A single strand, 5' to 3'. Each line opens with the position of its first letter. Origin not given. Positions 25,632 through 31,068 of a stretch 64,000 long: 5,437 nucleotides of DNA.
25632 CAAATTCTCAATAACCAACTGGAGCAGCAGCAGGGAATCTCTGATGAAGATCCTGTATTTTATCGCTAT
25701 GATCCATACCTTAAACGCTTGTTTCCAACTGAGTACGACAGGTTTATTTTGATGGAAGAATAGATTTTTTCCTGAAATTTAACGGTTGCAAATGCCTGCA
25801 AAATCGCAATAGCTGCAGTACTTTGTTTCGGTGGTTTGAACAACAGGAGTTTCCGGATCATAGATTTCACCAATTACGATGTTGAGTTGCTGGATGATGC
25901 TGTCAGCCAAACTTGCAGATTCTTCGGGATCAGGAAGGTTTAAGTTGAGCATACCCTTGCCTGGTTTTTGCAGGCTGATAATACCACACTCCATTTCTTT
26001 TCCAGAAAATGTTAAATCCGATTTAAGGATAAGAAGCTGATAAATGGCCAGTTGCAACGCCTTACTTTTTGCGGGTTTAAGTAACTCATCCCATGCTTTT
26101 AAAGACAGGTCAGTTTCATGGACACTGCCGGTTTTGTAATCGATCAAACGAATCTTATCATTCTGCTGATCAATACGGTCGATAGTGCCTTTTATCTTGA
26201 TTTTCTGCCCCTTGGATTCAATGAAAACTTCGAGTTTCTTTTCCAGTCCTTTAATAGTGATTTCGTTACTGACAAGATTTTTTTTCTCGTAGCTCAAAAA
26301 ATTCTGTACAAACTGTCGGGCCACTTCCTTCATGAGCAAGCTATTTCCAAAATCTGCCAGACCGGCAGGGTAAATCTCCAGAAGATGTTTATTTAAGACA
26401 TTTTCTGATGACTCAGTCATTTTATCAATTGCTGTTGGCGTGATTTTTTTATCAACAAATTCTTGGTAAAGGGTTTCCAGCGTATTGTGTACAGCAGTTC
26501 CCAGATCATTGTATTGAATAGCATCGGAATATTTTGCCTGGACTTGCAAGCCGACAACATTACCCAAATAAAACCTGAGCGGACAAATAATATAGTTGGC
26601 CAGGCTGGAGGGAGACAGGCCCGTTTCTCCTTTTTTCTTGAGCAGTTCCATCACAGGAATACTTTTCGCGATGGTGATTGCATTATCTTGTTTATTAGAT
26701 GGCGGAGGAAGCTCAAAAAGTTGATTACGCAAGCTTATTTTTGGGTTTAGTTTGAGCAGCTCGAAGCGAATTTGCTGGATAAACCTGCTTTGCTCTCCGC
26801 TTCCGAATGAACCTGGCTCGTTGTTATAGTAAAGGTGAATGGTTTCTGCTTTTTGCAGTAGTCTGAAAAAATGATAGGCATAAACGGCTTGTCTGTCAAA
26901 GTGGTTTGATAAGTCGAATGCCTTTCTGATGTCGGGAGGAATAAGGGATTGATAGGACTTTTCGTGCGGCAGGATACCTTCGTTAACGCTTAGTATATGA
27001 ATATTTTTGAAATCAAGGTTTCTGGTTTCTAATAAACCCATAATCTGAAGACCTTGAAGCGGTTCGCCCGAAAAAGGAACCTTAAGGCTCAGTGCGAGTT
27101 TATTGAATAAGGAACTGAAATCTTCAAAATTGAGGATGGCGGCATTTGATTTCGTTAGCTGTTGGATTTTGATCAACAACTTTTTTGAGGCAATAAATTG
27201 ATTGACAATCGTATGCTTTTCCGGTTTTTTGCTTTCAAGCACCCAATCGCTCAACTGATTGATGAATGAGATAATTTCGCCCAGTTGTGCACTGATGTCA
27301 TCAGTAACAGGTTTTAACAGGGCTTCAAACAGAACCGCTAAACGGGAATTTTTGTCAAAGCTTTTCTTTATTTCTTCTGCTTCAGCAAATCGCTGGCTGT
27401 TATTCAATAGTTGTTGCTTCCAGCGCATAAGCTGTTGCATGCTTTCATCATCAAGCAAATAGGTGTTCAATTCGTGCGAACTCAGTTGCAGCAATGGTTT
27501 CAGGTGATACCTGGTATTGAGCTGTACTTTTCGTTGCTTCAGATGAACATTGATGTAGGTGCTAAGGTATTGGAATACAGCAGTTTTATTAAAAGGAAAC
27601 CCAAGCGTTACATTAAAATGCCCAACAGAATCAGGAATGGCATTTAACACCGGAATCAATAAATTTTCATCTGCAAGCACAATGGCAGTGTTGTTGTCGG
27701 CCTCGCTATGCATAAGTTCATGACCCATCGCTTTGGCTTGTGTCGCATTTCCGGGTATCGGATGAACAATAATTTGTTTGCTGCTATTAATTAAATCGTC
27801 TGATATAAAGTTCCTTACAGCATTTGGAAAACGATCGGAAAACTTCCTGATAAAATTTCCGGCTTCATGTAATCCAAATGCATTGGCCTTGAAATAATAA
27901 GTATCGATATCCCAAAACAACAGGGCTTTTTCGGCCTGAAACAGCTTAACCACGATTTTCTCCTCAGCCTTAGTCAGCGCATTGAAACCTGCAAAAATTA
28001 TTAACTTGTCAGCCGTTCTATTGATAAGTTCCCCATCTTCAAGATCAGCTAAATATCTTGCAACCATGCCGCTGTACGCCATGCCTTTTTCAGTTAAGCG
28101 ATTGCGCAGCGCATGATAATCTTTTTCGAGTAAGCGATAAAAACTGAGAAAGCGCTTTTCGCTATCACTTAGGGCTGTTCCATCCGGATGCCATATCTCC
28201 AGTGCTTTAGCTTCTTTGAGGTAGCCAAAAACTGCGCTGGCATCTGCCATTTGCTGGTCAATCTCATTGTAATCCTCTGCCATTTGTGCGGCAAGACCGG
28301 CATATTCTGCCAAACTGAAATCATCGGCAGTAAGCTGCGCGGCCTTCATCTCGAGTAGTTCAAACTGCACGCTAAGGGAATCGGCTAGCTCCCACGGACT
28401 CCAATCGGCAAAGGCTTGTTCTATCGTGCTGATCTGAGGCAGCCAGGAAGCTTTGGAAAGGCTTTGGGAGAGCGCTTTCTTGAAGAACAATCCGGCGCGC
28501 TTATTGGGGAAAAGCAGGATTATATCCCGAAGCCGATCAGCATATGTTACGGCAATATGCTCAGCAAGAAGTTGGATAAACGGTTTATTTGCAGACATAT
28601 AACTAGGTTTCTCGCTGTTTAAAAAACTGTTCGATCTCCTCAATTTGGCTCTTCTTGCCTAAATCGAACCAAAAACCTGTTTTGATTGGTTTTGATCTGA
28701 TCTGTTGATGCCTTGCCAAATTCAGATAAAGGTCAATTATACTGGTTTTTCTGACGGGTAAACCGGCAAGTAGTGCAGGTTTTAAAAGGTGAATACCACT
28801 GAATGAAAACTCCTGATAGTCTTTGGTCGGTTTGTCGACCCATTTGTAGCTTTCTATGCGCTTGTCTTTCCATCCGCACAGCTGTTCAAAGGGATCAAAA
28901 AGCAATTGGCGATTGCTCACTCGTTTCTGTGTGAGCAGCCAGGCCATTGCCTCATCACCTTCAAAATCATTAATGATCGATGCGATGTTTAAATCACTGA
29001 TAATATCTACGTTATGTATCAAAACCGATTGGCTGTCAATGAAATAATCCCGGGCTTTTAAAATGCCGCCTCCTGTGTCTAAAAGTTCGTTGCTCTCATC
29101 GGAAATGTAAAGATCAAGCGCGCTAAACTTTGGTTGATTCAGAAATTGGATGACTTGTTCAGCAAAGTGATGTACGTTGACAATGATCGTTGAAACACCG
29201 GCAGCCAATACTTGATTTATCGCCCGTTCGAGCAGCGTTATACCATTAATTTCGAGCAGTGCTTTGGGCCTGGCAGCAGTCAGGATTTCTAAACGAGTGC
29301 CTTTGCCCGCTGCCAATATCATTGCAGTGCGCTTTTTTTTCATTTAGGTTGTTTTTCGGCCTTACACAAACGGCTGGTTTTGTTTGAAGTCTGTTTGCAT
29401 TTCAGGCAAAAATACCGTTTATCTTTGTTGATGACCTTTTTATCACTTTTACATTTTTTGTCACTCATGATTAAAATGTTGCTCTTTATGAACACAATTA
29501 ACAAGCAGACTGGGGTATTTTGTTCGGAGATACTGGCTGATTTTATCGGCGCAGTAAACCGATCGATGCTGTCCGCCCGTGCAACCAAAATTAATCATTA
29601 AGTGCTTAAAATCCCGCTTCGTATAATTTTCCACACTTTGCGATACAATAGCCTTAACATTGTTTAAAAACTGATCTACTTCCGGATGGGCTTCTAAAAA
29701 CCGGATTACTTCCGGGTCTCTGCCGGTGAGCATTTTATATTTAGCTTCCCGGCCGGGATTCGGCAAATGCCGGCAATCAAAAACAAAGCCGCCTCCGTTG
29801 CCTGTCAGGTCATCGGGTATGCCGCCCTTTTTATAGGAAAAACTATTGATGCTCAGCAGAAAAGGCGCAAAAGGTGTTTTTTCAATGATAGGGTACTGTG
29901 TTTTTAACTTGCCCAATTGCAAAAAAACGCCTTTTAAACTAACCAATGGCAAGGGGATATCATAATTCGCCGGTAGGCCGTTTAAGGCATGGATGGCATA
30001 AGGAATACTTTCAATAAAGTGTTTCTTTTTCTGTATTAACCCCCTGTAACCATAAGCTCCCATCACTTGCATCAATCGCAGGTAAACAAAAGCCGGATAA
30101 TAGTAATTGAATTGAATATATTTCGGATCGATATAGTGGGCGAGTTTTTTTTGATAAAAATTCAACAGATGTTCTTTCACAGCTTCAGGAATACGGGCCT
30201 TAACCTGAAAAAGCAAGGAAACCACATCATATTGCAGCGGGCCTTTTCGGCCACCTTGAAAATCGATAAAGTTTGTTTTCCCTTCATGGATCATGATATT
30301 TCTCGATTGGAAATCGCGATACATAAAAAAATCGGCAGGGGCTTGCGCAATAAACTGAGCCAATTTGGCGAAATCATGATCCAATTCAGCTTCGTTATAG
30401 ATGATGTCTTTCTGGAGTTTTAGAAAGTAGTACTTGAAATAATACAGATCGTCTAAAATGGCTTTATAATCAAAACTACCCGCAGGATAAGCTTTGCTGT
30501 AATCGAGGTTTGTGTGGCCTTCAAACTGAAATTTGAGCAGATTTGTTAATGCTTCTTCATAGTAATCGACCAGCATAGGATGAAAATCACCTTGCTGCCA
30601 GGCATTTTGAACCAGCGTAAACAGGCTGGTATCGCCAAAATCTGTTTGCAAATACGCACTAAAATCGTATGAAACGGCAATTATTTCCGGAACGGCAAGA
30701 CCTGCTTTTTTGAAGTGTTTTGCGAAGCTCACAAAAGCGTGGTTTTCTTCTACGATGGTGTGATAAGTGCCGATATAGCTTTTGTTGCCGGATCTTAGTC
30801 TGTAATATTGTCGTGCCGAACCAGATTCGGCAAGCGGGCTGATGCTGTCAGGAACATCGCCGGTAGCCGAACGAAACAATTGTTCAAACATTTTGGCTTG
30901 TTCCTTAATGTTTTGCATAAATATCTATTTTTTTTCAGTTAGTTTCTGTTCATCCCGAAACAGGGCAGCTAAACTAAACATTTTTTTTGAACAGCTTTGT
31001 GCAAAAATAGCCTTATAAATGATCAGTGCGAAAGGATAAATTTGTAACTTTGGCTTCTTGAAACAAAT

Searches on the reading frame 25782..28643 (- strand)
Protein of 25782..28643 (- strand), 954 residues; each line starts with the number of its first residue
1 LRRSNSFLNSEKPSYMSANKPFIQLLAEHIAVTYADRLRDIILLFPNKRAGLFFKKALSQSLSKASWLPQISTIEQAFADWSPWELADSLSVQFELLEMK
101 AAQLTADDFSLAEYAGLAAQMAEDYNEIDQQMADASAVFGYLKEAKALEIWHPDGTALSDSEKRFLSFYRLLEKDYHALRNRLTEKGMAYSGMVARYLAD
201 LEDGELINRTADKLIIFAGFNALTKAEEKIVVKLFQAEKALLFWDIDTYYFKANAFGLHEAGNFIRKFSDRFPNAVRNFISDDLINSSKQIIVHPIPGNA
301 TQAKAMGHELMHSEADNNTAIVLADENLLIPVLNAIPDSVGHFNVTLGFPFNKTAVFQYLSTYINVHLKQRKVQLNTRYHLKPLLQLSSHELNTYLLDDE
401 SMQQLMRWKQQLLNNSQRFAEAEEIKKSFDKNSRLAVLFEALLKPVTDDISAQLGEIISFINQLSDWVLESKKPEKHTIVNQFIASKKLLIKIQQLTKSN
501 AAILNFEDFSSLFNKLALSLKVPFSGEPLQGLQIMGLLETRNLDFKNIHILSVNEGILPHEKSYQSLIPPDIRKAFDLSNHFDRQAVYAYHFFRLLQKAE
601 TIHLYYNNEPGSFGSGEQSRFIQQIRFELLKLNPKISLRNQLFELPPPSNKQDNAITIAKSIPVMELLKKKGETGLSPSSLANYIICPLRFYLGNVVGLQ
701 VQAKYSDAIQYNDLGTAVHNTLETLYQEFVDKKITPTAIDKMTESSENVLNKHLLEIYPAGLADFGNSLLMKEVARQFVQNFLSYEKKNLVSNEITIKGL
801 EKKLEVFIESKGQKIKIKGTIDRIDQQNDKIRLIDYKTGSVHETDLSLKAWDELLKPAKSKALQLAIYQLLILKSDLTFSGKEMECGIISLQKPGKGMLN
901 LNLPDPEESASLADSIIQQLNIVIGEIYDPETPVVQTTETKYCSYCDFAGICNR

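Call 71: search_protein_families(library=pfam, proteins=[window:25782-28643:-], max_evalue=0.00001)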
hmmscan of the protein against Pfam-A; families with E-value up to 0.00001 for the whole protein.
window:25782-28643:- (954 aa): 1 family
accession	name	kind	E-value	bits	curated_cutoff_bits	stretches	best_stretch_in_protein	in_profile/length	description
PF12705.13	PDDEXK_1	-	6.2e-32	111.9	22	1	676-953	2-247/247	PD-(D/E)XK nuclease superfamily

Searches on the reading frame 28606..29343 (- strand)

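Call 58: search_protein_families(library=pfam, proteins=[window:28606-29343:-], max_evalue=0.00001)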
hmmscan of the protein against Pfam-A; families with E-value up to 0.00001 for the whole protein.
window:28606-29343:- (246 aa): 3 families
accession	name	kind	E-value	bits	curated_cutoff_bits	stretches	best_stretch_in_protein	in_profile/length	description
PF00483.29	NTP_transferase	-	1e-15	58.4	21.2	1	7-242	2-243/245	Nucleotidyl transferase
PF12804.13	NTP_transf_3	-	1e-12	49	27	1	7-135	1-119/160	MobA-like NTP transferase domain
PF01128.25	IspD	-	3.1e-06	27.5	27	1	7-69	3-64/221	2-C-methyl-D-erythritol 4-phosphate cytidylyltransferase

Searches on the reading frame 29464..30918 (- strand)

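Call 60: search_protein_families(library=pfam, proteins=[window:29464-30918:-], max_evalue=0.00001)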
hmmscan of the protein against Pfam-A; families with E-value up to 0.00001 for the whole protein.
window:29464-30918:- (485 aa): 2 families
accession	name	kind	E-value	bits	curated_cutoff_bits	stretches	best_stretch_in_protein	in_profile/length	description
PF22740.1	PapZ_C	-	7e-33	113.8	27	1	355-479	3-119/121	RapZ C-terminal domain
PF01636.29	APH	-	3.5e-11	43.8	23.2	1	26-256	2-230/239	Phosphotransferase enzyme family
